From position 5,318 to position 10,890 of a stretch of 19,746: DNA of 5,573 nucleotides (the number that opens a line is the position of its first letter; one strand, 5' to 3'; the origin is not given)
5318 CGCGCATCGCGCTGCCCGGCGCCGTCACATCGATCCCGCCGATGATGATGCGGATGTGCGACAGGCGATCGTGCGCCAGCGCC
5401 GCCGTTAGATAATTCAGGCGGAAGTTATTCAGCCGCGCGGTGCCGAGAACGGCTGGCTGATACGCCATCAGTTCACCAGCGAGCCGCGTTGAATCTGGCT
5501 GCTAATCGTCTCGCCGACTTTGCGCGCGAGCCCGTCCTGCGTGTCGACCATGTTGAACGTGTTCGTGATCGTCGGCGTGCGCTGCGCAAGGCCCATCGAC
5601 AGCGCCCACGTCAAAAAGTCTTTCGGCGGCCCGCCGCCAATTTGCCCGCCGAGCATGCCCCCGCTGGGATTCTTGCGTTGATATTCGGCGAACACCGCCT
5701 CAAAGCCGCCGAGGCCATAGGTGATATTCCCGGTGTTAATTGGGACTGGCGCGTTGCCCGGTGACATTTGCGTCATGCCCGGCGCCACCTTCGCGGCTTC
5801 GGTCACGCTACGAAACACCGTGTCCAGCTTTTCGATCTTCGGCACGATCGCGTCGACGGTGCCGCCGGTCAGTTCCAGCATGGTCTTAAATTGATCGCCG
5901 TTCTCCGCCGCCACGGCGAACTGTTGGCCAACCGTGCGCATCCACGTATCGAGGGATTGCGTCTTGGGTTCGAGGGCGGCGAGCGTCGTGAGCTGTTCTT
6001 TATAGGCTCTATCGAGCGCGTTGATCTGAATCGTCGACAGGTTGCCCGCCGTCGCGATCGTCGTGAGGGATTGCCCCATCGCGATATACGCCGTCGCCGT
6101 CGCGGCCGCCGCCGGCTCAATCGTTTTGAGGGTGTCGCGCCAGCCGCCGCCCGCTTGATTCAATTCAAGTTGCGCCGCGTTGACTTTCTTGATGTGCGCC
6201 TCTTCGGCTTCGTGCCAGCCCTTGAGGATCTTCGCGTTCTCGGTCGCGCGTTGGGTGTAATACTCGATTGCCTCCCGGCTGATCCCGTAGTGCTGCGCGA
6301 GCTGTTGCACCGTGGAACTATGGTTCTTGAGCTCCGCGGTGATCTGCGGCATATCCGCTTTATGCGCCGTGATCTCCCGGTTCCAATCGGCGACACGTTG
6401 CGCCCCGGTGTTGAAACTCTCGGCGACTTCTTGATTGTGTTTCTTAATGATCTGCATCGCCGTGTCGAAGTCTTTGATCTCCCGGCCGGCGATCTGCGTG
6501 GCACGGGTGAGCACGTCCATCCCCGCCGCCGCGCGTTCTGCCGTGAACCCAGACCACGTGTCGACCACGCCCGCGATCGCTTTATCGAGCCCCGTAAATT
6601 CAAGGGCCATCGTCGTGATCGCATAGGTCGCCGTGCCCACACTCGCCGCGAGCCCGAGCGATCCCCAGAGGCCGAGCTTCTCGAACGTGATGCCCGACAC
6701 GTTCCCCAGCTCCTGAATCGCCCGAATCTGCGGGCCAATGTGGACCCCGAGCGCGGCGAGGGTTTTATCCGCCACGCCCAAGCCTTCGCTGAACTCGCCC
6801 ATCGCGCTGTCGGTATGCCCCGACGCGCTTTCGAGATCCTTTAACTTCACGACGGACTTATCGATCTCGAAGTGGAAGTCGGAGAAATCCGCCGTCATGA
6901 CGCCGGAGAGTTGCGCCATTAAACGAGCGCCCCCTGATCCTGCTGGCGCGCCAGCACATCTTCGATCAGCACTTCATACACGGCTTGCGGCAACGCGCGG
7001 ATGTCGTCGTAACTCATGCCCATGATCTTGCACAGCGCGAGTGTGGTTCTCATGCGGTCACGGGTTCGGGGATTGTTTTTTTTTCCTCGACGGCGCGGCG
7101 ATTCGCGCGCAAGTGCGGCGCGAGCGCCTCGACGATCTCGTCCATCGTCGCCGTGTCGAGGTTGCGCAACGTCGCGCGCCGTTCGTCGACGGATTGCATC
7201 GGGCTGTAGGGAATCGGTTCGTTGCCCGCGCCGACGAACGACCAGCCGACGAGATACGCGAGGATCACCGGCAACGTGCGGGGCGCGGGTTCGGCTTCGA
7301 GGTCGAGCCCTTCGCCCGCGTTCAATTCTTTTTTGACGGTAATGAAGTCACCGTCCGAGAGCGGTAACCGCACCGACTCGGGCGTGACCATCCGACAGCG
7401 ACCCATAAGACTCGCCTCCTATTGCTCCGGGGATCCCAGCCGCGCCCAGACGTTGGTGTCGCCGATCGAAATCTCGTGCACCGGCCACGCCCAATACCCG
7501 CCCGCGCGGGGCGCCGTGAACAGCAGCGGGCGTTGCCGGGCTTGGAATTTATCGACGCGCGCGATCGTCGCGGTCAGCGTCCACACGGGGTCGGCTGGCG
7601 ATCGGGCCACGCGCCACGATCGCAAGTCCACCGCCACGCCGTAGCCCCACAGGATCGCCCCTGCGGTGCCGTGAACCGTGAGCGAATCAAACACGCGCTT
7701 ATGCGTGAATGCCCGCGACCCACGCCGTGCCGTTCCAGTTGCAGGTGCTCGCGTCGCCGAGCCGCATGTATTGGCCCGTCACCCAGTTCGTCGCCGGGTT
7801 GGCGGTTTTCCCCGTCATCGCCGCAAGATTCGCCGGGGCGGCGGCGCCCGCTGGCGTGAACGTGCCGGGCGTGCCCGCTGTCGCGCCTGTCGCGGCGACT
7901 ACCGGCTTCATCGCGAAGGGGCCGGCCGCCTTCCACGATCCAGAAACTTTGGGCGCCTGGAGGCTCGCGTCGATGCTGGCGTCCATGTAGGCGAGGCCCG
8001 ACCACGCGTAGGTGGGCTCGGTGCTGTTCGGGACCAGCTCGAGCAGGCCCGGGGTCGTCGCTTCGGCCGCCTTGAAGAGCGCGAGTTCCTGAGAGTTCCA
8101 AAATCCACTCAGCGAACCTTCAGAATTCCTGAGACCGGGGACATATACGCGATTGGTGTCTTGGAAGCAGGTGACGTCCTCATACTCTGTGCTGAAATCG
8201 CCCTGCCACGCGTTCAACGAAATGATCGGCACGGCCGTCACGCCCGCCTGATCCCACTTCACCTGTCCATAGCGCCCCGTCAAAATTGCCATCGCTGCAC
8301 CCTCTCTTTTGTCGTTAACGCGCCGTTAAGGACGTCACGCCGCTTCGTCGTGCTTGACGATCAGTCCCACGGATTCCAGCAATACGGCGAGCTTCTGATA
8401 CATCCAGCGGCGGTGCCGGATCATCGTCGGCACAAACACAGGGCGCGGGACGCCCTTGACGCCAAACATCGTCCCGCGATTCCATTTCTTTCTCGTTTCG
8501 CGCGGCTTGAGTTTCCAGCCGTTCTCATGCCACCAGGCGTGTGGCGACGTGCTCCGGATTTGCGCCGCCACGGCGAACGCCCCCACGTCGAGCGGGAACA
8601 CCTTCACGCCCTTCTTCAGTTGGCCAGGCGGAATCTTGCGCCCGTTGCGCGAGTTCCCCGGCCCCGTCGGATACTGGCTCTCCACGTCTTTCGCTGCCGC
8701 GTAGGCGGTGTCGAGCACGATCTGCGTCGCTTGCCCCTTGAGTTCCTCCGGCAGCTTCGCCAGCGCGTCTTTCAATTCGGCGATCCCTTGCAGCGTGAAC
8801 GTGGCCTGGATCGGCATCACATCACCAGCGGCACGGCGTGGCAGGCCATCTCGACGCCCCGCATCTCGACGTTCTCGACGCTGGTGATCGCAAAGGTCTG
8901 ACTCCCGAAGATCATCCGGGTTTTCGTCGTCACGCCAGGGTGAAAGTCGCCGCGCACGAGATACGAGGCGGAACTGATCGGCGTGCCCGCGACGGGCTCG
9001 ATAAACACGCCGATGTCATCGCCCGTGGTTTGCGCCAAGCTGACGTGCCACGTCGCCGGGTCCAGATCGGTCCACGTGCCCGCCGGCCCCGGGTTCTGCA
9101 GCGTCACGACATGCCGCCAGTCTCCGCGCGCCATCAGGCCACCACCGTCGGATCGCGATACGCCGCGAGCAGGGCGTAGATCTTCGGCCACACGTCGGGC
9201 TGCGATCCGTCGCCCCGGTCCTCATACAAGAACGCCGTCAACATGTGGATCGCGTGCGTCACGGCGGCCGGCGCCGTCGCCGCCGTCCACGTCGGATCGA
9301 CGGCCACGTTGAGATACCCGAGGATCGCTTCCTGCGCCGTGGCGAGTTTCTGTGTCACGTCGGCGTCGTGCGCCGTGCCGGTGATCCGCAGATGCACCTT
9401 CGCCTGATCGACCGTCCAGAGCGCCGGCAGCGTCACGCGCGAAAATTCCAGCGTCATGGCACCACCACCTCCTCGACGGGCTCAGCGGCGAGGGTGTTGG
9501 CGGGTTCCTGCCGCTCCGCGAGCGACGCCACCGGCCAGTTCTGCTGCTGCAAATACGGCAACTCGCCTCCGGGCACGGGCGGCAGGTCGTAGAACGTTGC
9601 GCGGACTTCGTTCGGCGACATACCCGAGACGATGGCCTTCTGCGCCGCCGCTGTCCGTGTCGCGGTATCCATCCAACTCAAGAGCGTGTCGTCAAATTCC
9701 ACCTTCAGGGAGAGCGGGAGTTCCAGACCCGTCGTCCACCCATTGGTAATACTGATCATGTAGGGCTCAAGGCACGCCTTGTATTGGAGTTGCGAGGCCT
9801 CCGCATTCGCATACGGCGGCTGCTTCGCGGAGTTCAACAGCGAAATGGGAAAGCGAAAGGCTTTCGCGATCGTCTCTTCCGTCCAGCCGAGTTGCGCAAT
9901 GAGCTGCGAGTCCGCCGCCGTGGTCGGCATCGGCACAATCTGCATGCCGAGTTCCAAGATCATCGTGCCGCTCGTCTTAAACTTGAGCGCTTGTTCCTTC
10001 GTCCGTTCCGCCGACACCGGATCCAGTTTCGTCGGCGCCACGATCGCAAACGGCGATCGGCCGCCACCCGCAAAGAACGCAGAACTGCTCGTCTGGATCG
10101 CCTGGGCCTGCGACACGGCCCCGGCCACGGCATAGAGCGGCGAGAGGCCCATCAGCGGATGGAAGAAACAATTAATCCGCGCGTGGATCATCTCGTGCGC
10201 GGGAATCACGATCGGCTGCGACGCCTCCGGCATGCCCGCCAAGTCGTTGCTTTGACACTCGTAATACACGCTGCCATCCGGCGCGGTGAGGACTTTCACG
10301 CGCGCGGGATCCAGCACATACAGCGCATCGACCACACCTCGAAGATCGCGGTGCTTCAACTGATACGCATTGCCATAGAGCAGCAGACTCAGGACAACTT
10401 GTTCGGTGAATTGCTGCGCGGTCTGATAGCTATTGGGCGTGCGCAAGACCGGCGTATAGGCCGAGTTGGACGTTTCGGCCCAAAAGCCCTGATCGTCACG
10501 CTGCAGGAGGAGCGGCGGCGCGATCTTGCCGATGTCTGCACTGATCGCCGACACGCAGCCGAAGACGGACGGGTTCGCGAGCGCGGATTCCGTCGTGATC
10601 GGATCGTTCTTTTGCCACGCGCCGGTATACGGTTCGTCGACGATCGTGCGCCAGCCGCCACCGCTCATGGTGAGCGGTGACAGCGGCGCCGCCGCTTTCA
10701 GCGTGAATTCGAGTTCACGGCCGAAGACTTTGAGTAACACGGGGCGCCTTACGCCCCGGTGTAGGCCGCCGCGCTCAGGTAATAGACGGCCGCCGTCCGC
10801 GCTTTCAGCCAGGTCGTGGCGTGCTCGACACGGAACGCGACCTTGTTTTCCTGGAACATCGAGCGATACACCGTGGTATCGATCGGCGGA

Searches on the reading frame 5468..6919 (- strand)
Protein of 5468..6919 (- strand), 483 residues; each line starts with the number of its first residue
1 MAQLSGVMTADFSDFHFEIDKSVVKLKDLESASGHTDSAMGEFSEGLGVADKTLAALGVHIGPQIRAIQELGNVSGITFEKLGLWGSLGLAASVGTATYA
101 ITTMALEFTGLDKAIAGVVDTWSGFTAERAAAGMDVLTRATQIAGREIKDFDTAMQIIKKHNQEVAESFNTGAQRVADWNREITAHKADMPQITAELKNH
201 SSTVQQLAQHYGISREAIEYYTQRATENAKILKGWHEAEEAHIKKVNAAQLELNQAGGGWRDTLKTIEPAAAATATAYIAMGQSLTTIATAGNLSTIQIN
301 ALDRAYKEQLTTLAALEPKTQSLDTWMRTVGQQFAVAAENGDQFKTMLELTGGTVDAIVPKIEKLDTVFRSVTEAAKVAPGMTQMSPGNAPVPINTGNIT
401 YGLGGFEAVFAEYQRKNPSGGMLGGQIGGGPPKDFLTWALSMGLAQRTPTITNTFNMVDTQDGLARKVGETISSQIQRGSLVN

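Call 51: search_protein_families(library=phrogs, max_evalue=0.001, proteins=[window:5468-6919:-])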
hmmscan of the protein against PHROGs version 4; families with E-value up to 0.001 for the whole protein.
window:5468-6919:- (483 aa): 0 families

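Call 92: search_protein_families(library=pfam, max_evalue=0.01, proteins=[window:5468-6919:-])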
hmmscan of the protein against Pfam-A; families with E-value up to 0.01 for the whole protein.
window:5468-6919:- (483 aa): 2 families
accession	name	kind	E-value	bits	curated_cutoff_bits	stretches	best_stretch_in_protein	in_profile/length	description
PF10241.14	KxDL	-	0.00019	22.1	27.2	0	299-369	8-78/86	Uncharacterized conserved protein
PF03592.21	Terminase_2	-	0.0091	17.1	26.1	0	127-219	58-136/141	Terminase small subunit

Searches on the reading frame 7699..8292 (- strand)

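Call 51: search_protein_families(library=phrogs, max_evalue=0.001, proteins=[window:7699-8292:-])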
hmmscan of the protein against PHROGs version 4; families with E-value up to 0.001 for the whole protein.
window:7699-8292:- (197 aa): 3 families
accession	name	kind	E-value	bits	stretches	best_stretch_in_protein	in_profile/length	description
phrog_117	-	tail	3e-06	27.9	1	120-193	222-299/319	major tail protein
phrog_9522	-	tail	9.6e-05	22.8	1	33-71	30-68/241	major tail protein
phrog_10528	-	tail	0.00041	21.4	1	3-73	4-79/142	major tail protein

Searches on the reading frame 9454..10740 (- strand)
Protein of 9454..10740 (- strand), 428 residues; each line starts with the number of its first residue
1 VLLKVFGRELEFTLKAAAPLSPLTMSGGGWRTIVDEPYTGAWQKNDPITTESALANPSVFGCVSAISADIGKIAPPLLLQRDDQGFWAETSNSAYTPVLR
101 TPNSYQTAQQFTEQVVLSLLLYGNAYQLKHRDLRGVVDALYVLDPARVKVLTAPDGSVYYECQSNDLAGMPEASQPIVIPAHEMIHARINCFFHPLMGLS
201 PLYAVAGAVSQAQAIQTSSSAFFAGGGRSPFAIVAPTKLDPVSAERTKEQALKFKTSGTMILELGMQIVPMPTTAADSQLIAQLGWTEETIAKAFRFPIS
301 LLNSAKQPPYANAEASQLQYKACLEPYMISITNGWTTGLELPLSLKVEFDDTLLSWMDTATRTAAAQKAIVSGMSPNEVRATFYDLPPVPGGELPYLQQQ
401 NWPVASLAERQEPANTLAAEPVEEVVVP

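Call 51: search_protein_families(library=phrogs, max_evalue=0.001, proteins=[window:9454-10740:-])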
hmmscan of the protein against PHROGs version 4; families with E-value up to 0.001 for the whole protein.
window:9454-10740:- (428 aa): 6 families
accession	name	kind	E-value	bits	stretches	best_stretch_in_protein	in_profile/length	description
phrog_12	-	head and packaging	3.6e-77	261.8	1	37-414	74-446/646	portal protein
phrog_2271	-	head and packaging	4.4e-60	204.3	1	33-413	29-410/859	portal protein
phrog_9856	-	unknown function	2.4e-36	125.8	1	29-226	22-218/223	-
phrog_2662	-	head and packaging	1.7e-34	120.5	1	46-414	57-439/717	portal protein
phrog_5929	-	head and packaging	3.2e-23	83.2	1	214-417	3-215/228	portal protein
phrog_21454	-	unknown function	7.8e-16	59.2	1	257-411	30-185/320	-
